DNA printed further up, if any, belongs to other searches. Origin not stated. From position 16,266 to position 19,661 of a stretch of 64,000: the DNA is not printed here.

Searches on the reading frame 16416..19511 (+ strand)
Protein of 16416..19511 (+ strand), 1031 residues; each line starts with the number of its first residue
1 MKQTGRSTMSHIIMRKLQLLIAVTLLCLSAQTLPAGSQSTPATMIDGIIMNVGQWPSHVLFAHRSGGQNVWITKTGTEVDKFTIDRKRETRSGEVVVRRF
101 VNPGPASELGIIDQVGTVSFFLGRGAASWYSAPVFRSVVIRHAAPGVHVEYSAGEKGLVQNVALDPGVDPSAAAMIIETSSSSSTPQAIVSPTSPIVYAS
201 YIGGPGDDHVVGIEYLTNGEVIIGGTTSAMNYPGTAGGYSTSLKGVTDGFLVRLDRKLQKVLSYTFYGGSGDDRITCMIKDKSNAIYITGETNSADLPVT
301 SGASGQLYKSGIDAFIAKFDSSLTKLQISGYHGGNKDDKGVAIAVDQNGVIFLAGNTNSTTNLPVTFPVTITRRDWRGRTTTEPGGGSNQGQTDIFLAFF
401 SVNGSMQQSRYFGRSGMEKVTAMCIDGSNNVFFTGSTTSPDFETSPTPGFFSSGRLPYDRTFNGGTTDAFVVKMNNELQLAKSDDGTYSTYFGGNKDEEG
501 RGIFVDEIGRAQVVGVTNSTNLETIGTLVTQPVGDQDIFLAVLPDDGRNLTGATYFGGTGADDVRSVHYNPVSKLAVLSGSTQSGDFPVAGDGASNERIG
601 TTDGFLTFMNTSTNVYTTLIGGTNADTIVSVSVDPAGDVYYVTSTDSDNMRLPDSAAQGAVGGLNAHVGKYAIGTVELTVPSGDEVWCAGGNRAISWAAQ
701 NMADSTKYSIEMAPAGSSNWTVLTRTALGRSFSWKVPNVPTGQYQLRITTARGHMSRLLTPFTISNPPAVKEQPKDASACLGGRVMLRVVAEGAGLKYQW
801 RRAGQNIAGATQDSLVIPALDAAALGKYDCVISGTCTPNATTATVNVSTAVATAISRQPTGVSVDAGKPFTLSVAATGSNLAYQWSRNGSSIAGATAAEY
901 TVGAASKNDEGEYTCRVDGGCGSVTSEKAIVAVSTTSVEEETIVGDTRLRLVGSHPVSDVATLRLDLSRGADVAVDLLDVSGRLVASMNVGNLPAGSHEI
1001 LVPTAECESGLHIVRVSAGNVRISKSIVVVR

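Call 13: search_protein_families(library=pfam, proteins=[window:16416-19511:+], max_evalue=0.001)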
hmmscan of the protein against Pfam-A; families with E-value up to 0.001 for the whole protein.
window:16416-19511:+ (1031 aa): 8 families
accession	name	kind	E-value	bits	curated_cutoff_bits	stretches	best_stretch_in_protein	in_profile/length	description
PF06739.17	SBBP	-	1.4e-16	60.6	20.5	1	329-362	7-36/38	Beta-propeller repeat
PF13927.12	Ig_3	-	5.4e-12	46.5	30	1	855-917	4-76/78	Immunoglobulin domain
PF25778.1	DUF7948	-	5.7e-10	40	27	1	49-182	2-149/214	Domain of unknown function (DUF7948)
PF07679.22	I-set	-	2.6e-08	34.3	23.7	1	855-927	3-85/90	Immunoglobulin I-set domain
PF13895.12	Ig_2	-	1.1e-06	29.3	27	0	862-929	9-75/79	Immunoglobulin domain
PF18962.6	Por_Secre_tail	-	0.00056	20.6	27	0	956-1028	5-74/75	Secretion system C-terminal sorting domain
PF19081.6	Ig_7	-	0.00062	20.5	27.3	0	773-847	7-82/84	Ig-like domain CHU_C associated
PF00047.31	ig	-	0.0008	20.1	21.8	0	862-919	3-72/81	Immunoglobulin domain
